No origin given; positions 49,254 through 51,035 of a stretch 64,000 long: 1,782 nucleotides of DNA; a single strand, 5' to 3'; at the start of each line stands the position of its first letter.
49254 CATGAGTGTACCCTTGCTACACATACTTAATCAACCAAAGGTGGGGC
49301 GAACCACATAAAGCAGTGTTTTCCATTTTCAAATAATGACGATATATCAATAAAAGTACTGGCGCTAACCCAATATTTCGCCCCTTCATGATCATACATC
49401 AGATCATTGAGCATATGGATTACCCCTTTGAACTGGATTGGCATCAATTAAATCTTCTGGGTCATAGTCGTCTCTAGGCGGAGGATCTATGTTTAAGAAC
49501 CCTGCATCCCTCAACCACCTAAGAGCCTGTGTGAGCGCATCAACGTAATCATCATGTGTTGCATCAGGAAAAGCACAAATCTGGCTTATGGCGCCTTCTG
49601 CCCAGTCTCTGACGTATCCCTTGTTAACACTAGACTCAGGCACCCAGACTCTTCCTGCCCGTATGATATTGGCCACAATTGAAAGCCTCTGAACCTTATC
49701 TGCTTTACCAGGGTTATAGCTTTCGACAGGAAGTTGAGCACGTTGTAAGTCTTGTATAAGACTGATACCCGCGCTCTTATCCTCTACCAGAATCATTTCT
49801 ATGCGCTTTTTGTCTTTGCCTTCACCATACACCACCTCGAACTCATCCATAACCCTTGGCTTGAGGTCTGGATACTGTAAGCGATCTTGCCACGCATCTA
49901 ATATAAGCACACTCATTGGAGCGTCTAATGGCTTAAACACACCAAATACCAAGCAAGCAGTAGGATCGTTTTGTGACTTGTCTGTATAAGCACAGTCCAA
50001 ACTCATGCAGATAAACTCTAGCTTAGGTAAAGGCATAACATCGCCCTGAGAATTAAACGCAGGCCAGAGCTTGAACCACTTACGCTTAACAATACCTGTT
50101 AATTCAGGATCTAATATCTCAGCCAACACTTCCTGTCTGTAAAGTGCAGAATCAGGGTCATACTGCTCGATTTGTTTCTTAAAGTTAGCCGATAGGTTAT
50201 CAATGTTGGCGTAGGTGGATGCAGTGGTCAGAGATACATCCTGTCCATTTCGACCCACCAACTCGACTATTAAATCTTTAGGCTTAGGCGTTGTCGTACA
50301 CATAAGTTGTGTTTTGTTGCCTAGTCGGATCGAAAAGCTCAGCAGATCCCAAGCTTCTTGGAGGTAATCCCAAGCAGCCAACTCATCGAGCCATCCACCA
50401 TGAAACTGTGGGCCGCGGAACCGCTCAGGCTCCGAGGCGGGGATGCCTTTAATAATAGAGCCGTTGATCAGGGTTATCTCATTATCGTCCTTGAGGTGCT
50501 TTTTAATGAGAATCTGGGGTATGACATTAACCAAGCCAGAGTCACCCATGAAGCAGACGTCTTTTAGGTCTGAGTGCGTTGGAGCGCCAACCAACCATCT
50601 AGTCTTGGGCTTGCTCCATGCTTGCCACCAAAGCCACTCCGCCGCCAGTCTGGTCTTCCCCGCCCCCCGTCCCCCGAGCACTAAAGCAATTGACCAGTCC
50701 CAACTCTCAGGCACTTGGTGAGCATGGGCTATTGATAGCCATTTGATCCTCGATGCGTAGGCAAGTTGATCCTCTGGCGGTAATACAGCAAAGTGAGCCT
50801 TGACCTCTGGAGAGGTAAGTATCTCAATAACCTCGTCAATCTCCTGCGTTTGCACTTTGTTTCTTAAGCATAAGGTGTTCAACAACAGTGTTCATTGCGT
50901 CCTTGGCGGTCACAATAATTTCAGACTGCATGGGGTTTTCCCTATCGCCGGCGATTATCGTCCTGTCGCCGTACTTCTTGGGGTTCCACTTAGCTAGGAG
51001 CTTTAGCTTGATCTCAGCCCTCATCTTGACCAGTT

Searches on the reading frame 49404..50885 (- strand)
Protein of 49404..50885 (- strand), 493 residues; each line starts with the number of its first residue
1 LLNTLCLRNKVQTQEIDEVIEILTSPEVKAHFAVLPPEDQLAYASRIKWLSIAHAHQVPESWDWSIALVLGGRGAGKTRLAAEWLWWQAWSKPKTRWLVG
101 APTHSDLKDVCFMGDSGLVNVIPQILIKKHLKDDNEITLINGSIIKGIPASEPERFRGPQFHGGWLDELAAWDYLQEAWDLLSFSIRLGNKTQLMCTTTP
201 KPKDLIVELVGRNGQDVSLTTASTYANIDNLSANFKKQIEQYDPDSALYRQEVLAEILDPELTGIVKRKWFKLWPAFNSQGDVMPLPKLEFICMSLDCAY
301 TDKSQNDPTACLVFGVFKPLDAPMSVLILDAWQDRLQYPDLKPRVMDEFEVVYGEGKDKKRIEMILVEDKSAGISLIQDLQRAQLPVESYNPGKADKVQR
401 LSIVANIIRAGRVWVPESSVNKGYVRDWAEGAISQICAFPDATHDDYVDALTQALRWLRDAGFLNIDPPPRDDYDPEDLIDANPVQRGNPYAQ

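Call 31: search_protein_families(library=pfam, proteins=[window:49404-50885:-], max_evalue=0.01)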
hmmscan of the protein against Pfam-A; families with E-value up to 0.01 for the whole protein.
window:49404-50885:- (493 aa): 2 families
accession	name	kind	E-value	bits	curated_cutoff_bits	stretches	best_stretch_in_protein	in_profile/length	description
PF03237.21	Terminase_6N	-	2.8e-23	83.2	22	1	69-271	2-213/215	Terminase large subunit, T4likevirus-type, N-terminal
PF17289.8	Terminase_6C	-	7.8e-08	32.9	22.6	1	297-455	4-152/155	Terminase RNaseH-like domain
